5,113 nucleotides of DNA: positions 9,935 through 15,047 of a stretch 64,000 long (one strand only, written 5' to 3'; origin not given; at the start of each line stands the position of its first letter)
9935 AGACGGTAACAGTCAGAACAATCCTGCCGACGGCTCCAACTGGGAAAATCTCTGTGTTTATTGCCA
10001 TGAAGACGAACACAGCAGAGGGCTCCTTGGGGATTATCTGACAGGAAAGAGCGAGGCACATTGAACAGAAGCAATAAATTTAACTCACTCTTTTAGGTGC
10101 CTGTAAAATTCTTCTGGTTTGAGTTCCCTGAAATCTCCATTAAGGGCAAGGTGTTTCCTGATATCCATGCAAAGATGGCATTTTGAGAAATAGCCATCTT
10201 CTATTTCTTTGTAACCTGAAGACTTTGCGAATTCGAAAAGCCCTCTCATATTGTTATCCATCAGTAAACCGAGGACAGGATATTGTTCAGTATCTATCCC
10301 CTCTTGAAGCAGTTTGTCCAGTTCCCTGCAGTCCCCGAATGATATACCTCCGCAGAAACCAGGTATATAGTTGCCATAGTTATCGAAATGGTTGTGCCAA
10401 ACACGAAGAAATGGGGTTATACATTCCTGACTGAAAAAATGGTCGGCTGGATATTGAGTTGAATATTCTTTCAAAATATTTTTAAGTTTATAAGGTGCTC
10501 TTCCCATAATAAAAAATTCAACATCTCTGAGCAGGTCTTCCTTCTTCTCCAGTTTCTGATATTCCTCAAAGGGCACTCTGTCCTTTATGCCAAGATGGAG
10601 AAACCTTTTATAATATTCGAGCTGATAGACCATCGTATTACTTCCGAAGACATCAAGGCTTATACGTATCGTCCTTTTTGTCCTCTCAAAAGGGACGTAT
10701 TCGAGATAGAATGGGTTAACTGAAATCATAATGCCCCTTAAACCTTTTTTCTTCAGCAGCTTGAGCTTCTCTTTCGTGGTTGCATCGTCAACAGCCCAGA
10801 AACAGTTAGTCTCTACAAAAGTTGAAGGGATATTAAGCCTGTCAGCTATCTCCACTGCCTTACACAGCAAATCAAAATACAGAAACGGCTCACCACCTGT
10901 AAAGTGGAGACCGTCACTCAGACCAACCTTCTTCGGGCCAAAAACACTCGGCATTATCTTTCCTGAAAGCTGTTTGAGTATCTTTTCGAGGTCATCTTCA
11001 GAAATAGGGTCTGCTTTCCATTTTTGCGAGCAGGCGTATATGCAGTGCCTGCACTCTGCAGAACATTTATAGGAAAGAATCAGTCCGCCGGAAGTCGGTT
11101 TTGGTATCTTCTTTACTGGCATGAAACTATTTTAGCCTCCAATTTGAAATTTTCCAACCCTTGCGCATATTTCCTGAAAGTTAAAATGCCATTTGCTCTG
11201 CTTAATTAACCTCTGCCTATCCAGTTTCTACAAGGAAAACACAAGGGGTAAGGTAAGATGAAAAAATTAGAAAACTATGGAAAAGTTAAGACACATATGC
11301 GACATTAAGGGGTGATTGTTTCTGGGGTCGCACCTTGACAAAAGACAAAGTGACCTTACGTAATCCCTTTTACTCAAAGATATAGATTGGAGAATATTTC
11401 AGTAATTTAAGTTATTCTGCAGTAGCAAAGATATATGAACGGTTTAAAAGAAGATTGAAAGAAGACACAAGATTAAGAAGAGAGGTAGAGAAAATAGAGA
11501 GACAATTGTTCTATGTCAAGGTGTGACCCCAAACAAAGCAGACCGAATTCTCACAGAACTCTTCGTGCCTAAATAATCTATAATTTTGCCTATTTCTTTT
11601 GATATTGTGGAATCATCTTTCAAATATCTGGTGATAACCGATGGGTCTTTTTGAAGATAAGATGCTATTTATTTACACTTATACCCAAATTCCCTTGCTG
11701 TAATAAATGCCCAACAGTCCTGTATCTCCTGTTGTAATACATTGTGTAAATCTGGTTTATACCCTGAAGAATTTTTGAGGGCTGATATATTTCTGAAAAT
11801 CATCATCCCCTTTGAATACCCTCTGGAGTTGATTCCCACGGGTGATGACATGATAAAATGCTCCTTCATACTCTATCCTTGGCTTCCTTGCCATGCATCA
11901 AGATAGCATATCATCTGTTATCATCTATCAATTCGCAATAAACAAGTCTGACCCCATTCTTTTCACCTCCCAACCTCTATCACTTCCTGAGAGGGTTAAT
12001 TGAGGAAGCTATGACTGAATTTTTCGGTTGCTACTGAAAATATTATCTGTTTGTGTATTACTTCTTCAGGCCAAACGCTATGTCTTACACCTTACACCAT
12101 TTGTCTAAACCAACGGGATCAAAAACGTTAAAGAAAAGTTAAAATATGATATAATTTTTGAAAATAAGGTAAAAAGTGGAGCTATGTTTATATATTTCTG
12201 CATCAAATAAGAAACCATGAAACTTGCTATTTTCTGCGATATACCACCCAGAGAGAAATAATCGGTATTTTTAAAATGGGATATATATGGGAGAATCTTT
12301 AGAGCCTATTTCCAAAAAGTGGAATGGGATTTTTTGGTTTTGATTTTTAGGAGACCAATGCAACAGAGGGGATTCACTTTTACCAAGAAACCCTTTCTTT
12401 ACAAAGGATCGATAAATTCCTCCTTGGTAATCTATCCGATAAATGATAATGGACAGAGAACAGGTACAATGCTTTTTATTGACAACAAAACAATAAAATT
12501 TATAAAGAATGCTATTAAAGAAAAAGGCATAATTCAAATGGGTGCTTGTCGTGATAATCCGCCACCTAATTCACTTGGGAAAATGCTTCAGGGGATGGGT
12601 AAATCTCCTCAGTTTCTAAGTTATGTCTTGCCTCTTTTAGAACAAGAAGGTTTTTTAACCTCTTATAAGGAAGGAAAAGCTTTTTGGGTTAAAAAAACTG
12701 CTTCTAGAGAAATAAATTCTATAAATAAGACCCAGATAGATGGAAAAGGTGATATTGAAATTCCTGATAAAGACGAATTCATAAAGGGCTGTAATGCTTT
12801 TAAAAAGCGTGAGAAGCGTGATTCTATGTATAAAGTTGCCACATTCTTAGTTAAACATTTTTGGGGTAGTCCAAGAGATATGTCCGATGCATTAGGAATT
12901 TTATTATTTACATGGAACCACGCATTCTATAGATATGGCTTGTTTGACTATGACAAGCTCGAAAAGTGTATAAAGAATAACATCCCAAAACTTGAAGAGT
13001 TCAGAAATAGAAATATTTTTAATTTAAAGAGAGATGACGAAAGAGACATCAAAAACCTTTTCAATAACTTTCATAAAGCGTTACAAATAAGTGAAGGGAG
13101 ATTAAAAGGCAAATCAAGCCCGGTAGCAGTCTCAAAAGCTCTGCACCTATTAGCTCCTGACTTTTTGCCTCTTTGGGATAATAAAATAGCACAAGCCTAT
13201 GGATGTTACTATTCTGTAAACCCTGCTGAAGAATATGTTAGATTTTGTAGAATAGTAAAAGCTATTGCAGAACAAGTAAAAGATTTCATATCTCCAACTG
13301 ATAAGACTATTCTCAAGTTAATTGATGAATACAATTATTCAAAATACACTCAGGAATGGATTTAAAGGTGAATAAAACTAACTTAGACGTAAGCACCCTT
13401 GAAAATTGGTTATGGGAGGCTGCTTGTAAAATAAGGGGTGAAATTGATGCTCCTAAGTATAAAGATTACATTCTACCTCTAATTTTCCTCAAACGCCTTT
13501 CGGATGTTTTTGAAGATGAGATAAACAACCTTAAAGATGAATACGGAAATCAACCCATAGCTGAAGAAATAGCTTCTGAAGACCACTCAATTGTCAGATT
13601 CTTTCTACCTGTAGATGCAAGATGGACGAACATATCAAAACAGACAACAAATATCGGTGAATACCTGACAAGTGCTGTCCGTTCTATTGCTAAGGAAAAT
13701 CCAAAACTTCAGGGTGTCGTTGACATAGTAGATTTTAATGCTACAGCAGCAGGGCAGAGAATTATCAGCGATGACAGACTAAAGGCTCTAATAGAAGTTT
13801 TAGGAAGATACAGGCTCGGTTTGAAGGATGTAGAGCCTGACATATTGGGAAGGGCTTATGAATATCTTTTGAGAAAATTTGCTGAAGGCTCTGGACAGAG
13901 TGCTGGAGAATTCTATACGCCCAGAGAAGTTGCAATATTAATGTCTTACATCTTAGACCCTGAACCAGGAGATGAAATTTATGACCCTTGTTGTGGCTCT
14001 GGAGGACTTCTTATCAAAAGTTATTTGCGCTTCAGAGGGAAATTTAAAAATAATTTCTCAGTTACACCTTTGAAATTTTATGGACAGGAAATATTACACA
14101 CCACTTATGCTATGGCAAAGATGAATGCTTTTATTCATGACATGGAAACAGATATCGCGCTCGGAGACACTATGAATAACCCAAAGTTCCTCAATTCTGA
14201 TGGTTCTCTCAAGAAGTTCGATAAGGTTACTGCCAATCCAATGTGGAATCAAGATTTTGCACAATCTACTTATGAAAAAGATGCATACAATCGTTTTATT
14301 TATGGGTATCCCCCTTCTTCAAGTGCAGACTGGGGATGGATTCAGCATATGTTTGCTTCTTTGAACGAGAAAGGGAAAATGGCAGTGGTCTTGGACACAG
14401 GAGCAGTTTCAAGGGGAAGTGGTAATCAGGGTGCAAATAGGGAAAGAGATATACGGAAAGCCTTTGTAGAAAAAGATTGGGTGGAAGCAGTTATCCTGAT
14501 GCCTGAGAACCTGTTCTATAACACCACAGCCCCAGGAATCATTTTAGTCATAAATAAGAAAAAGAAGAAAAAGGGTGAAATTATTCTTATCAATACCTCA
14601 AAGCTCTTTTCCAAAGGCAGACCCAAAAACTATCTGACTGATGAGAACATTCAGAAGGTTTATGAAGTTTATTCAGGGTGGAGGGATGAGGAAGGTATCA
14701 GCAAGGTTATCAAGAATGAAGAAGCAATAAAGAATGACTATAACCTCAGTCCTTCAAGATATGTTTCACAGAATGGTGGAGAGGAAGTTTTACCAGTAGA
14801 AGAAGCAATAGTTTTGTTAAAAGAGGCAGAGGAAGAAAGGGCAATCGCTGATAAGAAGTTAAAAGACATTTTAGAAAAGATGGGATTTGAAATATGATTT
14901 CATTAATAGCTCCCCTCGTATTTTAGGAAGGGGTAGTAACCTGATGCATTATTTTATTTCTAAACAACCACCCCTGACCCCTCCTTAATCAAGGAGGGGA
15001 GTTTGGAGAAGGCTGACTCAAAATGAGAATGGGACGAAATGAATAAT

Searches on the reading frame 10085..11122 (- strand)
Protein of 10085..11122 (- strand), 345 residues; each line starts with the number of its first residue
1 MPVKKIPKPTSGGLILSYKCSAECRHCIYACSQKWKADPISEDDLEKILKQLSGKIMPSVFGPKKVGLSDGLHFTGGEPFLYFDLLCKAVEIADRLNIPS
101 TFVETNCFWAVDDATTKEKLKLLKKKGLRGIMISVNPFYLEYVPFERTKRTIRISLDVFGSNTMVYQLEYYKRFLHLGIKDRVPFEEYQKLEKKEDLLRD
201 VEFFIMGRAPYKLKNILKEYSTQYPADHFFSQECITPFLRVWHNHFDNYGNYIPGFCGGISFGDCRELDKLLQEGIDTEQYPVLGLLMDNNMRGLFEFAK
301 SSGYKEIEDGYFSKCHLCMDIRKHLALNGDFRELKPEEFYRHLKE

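Call 61: search_protein_families(library=pfam, proteins=[window:10085-11122:-], max_evalue=0.000001)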
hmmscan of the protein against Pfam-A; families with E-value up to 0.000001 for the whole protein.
window:10085-11122:- (345 aa): 1 family
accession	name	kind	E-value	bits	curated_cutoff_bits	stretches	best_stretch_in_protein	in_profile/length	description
PF04055.27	Radical_SAM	-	1.5e-08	35.4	29.5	1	15-141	2-115/166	Radical SAM superfamily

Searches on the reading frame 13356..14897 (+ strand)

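Call 61: search_protein_families(library=pfam, proteins=[window:13356-14897:+], max_evalue=0.000001)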
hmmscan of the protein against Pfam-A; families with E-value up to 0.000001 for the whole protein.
window:13356-14897:+ (513 aa): 2 families
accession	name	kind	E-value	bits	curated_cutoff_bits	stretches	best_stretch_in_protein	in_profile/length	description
PF02384.22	N6_Mtase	-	2.4e-95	319.9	20.4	1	161-474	3-307/311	N-6 DNA Methylase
PF12161.14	HsdM_N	-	1.4e-27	97.4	24.5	1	15-147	1-133/135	HsdM N-terminal domain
